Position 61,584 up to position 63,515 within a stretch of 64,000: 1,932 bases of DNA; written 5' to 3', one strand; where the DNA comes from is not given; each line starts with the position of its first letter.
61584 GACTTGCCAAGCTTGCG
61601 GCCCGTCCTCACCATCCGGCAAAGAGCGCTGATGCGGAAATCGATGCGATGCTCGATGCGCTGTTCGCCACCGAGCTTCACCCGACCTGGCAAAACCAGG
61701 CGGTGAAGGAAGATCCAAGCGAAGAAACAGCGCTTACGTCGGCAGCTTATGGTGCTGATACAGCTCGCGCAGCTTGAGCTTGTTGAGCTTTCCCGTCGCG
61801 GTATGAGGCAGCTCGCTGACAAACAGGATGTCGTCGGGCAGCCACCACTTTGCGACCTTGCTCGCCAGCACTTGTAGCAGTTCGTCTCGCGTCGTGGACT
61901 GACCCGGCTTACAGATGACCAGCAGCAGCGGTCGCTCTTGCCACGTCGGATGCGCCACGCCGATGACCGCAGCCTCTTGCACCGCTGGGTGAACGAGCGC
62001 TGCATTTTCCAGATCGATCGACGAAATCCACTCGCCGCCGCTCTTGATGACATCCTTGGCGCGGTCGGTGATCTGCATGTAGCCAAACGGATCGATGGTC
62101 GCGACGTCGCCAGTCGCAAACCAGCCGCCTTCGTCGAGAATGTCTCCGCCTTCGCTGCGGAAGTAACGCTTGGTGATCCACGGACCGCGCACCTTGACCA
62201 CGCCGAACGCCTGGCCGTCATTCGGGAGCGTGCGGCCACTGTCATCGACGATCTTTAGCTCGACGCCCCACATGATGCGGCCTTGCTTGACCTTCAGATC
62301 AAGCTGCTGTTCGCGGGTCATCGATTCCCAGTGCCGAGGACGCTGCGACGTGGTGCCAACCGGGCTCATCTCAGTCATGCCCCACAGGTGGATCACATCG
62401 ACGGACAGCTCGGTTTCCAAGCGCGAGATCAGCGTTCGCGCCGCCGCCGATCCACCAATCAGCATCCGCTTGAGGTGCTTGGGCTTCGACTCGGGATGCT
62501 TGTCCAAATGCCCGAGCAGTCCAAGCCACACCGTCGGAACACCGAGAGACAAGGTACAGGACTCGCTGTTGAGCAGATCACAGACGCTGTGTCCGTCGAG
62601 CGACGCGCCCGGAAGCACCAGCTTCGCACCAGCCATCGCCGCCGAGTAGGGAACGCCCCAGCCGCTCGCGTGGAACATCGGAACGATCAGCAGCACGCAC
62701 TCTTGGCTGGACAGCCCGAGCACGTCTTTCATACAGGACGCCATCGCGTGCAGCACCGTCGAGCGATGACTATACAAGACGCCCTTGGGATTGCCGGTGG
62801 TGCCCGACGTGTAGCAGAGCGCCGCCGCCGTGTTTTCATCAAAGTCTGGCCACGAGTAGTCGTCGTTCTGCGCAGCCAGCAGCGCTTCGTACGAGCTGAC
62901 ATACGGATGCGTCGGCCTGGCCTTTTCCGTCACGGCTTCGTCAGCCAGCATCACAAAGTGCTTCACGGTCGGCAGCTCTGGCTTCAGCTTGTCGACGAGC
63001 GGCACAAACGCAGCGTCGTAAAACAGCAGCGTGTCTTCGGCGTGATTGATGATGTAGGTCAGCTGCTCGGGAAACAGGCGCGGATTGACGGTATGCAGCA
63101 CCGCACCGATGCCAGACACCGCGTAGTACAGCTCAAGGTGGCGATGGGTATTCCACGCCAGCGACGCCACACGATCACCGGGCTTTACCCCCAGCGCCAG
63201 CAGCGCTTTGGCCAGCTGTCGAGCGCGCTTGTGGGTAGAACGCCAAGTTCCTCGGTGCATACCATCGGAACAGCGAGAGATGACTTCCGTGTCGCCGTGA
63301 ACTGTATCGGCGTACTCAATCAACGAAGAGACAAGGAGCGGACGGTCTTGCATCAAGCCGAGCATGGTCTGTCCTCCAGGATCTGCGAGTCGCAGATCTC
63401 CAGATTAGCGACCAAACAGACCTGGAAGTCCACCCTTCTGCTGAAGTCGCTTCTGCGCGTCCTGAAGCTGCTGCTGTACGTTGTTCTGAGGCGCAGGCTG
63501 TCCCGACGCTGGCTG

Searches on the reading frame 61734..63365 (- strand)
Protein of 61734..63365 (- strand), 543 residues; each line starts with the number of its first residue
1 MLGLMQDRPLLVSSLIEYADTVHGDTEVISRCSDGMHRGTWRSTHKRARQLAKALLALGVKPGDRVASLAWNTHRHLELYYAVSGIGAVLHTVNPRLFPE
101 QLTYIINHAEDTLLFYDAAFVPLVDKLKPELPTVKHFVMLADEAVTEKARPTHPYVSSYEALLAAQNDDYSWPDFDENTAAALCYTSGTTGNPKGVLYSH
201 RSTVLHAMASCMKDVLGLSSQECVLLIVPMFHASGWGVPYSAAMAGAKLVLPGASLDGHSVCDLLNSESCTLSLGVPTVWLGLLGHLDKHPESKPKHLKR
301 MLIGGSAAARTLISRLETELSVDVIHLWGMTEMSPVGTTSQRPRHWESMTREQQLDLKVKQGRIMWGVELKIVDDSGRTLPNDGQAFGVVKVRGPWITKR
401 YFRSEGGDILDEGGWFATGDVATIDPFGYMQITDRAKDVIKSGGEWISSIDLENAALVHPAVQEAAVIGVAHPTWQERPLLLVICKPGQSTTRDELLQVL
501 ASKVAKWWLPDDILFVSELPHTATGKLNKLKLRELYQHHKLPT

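Call 87: search_protein_families(library=pfam, proteins=[window:61734-63365:-], max_evalue=0.00001)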
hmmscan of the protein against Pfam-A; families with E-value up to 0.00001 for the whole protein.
window:61734-63365:- (543 aa): 2 families
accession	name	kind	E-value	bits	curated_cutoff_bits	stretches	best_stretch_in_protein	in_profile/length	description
PF00501.34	AMP-binding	-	2.2e-76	257.6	29.9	1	23-402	8-384/384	AMP-binding enzyme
PF13193.12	AMP-binding_C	-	2.8e-19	70.3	24.5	1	452-526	2-76/76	AMP-binding enzyme C-terminal domain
